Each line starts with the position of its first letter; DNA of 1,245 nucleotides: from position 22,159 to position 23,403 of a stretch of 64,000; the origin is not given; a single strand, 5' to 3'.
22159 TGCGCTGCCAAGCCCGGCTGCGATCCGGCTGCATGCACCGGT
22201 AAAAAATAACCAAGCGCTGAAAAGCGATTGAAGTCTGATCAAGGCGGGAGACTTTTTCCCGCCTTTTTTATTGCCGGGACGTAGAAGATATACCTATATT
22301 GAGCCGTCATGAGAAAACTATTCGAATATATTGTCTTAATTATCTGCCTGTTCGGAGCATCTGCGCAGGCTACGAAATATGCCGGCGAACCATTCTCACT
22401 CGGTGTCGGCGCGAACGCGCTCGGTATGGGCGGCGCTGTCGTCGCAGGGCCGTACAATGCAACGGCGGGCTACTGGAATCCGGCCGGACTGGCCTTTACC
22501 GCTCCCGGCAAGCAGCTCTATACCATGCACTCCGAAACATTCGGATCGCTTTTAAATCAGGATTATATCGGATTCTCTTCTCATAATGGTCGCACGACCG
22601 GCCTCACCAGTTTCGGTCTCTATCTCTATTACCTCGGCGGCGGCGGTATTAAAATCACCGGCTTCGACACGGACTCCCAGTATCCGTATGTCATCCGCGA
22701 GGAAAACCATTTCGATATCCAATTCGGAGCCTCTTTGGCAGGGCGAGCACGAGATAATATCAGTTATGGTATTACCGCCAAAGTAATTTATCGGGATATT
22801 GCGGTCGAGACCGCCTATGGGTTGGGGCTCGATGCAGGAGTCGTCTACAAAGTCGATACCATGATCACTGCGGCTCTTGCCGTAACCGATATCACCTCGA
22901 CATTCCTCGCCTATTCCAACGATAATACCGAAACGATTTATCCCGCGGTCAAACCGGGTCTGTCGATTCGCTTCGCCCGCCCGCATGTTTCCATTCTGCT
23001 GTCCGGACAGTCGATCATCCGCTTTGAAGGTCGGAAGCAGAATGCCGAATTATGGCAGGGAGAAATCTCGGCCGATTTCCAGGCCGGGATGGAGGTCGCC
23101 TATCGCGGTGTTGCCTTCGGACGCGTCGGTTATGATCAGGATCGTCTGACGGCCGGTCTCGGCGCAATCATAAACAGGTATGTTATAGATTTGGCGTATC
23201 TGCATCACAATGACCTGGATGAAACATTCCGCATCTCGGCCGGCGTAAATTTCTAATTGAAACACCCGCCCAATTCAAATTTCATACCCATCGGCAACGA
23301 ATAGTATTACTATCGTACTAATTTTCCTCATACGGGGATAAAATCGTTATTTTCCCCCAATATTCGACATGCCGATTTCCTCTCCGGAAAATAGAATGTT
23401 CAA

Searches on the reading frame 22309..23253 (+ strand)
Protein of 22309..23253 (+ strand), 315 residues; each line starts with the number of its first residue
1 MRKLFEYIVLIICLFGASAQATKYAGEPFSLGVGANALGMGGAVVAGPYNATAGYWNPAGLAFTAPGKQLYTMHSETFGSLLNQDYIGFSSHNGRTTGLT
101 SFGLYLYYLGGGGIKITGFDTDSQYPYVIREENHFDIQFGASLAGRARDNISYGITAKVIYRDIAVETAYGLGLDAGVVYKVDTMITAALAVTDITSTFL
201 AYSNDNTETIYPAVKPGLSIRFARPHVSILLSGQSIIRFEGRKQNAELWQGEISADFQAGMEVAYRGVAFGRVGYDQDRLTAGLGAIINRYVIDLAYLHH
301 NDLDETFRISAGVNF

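Call 75: search_protein_families(library=pfam, proteins=[window:22309-23253:+], max_evalue=0.001)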
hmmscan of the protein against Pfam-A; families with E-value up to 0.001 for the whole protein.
window:22309-23253:+ (315 aa): 1 family
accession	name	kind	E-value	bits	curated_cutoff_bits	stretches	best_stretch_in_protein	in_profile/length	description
PF19572.5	PorV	-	7.9e-05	22.7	27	1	27-170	13-152/243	Type IX secretion system protein PorV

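Call 76: search_protein_families(library=ncbifam, proteins=[window:22309-23253:+], max_evalue=0.01)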
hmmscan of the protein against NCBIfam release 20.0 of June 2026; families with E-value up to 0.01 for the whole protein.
window:22309-23253:+ (315 aa): 4 families
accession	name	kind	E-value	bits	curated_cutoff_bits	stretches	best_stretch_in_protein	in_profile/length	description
NF052325.1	PorVQ2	equivalog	5.7e-35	120.9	325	1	12-209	13-211/354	putative type IX sorting system protein PorV2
NF033709.1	PorV_fam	subfamily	3.3e-27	95.9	90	1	31-315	9-326/326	PorV/PorQ family protein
NF033711.1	T9SS_PorQ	equivalog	9.9e-11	41.2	220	1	7-236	7-227/335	type IX secretion system protein PorQ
NF033710.1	T9SS_OM_PorV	equivalog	9.4e-10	38.2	250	1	32-173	32-167/367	type IX secretion system outer membrane channel protein PorV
